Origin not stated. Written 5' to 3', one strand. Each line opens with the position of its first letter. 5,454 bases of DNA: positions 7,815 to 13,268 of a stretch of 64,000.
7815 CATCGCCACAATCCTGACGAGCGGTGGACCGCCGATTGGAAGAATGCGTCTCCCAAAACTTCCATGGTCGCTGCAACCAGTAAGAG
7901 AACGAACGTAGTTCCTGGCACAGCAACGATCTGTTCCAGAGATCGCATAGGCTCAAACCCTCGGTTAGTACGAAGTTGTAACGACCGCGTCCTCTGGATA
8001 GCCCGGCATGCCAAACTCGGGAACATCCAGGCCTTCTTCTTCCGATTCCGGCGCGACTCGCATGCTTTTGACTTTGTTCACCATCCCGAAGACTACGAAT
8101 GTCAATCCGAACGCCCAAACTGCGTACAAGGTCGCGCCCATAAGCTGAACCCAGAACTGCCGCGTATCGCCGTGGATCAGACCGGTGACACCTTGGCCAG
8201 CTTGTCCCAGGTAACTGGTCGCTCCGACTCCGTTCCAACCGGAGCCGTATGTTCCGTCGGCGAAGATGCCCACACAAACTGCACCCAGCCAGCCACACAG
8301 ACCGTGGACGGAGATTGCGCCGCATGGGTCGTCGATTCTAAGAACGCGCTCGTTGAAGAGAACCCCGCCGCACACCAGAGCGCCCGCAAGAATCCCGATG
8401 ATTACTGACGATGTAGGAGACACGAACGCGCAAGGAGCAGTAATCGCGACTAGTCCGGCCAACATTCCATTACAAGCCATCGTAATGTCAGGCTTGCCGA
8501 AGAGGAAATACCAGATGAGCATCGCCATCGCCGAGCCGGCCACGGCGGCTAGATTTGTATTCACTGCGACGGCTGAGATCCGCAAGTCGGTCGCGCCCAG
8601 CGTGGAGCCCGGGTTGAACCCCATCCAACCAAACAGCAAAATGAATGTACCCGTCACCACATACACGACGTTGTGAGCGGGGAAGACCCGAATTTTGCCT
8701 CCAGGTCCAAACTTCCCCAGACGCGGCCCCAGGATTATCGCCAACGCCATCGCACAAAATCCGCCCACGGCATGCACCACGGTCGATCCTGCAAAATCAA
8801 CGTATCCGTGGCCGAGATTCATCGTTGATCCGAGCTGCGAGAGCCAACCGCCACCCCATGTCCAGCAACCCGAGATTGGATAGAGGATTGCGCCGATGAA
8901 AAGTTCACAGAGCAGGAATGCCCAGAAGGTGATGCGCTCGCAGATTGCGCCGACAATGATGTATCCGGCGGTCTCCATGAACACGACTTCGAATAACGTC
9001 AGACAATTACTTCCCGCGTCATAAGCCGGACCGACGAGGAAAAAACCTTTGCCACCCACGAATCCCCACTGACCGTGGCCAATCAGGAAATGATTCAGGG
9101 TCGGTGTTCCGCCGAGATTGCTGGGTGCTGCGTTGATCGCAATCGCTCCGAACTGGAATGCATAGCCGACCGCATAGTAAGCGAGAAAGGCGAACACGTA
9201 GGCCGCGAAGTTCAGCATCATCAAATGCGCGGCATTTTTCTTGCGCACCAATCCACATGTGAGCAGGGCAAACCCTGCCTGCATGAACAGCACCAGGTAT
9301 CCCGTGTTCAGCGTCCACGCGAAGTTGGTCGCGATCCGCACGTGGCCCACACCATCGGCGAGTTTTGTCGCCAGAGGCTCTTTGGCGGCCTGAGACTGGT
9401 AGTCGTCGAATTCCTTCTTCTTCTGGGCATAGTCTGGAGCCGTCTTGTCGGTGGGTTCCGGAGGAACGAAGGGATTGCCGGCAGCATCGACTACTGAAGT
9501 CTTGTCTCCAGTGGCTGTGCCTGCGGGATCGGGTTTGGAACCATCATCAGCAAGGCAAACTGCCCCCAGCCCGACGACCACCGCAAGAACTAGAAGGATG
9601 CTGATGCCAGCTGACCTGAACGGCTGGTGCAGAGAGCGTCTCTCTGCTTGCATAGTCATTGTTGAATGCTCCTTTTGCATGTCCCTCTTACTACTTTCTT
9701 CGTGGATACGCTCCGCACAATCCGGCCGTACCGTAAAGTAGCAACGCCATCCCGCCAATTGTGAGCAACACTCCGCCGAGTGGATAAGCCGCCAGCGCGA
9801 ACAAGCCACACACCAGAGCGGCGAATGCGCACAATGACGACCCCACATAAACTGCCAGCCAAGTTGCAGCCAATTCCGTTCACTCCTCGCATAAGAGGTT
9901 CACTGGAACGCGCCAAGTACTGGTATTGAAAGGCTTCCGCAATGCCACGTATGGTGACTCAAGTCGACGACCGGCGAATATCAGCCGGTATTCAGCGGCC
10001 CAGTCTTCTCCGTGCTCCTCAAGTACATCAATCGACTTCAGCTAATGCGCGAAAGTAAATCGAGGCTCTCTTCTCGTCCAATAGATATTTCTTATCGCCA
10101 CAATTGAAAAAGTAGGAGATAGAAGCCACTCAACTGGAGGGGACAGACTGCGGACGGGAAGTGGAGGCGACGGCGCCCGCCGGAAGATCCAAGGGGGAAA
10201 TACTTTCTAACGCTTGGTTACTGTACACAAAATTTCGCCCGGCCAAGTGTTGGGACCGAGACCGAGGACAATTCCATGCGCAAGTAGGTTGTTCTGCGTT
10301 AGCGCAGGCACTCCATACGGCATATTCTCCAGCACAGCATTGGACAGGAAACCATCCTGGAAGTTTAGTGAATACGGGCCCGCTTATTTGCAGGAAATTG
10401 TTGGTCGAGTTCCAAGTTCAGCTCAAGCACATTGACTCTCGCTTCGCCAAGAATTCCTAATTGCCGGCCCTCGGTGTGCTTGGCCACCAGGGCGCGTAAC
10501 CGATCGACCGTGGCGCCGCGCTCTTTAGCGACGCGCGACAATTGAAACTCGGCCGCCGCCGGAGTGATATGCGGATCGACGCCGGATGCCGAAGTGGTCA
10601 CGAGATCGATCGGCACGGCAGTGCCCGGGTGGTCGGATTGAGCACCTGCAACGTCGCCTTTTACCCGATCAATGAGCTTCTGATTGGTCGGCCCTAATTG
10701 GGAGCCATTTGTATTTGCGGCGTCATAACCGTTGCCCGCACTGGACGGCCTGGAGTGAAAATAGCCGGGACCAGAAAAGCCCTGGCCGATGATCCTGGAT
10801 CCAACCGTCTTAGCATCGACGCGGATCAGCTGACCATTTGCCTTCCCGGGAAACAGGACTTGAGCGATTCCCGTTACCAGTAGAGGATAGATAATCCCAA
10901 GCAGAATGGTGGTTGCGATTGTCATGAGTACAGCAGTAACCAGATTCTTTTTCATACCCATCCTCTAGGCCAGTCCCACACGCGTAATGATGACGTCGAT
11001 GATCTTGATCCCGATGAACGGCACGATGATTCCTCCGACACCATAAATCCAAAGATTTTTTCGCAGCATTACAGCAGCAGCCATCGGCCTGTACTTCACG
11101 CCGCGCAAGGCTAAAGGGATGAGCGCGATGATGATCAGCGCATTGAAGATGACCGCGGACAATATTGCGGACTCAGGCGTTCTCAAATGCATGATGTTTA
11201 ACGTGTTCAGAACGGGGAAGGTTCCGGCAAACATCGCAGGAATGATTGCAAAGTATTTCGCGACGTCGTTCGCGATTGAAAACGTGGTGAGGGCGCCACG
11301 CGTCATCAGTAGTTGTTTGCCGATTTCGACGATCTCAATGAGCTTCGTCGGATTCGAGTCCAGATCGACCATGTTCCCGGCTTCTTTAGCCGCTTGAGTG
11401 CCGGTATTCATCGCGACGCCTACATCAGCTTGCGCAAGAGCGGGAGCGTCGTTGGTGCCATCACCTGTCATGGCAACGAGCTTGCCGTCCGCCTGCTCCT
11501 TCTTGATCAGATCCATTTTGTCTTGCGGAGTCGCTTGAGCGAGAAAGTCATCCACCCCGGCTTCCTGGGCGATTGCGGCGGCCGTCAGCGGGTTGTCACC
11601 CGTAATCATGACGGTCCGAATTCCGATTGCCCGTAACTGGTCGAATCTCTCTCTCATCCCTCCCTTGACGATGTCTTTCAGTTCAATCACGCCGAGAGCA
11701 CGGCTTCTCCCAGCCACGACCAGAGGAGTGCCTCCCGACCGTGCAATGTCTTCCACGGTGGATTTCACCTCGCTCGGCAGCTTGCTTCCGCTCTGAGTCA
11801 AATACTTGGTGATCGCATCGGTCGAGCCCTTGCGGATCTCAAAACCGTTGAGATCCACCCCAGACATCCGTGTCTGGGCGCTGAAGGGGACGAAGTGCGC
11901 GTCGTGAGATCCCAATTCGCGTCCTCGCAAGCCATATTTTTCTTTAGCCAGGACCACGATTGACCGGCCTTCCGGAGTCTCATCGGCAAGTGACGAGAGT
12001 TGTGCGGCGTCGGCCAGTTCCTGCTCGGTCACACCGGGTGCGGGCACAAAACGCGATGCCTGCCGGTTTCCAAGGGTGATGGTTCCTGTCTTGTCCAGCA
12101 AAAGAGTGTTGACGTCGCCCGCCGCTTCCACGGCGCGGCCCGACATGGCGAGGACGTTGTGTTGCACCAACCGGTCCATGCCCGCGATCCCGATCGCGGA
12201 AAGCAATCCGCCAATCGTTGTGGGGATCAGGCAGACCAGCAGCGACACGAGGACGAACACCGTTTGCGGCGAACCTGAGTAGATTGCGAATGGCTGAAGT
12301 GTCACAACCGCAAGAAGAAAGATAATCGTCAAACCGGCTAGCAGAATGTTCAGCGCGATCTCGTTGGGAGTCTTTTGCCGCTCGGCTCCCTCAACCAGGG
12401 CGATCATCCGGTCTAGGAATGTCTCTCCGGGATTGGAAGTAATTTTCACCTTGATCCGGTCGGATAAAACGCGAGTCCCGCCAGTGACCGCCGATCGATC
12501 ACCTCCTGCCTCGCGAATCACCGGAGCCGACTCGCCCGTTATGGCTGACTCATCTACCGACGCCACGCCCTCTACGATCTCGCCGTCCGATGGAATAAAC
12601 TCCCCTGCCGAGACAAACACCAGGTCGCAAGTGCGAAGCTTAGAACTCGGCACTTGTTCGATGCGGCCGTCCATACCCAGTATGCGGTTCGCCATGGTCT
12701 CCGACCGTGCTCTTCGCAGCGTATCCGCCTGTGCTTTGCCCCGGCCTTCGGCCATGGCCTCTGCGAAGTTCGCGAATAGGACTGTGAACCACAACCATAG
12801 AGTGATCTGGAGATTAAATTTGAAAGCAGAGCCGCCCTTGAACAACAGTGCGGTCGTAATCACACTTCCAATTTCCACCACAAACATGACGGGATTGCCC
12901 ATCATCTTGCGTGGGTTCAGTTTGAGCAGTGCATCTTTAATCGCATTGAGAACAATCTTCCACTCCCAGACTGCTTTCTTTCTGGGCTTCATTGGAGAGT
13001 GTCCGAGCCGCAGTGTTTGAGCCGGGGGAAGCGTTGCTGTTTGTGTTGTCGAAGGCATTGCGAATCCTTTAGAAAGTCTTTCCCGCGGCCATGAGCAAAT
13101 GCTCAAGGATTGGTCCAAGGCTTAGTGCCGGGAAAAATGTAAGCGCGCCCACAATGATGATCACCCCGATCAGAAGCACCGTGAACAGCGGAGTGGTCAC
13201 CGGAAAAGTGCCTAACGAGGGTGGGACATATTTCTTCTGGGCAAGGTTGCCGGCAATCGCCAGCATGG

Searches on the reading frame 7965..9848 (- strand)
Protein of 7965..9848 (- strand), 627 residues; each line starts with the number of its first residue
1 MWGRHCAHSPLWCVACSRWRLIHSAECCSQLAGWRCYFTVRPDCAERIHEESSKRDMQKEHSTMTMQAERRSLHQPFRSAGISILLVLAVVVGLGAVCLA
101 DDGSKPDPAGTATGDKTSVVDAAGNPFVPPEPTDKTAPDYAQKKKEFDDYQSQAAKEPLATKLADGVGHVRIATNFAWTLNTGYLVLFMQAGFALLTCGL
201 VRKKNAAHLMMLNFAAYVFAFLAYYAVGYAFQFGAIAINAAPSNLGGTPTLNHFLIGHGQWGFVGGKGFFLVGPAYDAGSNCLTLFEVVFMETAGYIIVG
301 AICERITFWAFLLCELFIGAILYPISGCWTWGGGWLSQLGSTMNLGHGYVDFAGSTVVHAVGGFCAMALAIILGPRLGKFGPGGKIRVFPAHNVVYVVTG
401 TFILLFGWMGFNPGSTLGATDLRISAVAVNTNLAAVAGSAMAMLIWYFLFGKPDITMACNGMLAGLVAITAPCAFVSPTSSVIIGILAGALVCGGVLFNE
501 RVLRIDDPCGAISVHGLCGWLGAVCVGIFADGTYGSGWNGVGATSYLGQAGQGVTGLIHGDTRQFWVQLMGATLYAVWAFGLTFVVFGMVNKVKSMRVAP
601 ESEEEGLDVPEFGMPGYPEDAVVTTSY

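Call 38: search_protein_families(library=pfam, proteins=[window:7965-9848:-], max_evalue=0.00001)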
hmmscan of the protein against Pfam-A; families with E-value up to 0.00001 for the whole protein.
window:7965-9848:- (627 aa): 1 family
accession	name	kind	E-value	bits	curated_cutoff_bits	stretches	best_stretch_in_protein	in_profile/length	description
PF00909.26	Ammonium_transp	-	2.9e-105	352.7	23.2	1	177-617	1-399/399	Ammonium Transporter Family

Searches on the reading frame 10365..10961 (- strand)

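Call 38: search_protein_families(library=pfam, proteins=[window:10365-10961:-], max_evalue=0.00001)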
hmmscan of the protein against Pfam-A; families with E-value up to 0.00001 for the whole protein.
window:10365-10961:- (198 aa): 1 family
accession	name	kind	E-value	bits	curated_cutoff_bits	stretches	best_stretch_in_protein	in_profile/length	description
PF02669.20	KdpC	-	2.5e-70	236.4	24.1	1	8-187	2-182/182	K+-transporting ATPase, c chain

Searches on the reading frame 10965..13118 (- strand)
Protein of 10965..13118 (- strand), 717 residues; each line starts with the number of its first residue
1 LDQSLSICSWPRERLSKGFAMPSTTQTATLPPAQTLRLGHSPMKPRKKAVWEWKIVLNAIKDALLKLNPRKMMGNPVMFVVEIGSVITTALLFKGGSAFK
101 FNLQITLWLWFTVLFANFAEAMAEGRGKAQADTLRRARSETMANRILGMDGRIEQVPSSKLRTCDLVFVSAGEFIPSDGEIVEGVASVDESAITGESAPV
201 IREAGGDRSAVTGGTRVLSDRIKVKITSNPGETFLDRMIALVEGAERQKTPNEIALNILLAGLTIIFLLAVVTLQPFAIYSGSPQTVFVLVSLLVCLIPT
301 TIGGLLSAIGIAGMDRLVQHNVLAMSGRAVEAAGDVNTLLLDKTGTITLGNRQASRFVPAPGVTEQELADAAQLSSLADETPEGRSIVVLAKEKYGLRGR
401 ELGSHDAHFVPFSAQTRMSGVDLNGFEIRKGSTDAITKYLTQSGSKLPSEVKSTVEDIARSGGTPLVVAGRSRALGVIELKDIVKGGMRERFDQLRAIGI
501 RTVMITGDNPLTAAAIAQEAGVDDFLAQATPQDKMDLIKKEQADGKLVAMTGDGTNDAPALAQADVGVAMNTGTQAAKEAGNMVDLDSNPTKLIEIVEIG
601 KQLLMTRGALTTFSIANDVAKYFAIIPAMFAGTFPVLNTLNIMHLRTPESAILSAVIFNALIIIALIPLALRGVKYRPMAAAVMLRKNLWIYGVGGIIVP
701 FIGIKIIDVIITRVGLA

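Call 38: search_protein_families(library=pfam, proteins=[window:10965-13118:-], max_evalue=0.00001)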
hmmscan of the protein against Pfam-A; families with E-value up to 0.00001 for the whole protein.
window:10965-13118:- (717 aa): 2 families
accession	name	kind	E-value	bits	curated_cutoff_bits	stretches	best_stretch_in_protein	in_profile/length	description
PF00122.25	E1-E2_ATPase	-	1.9e-33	115.9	28.1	1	141-319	5-180/181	E1-E2 ATPase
PF00702.32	Hydrolase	-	2.2e-24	87.4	26.4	1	337-565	2-191/191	haloacid dehalogenase-like hydrolase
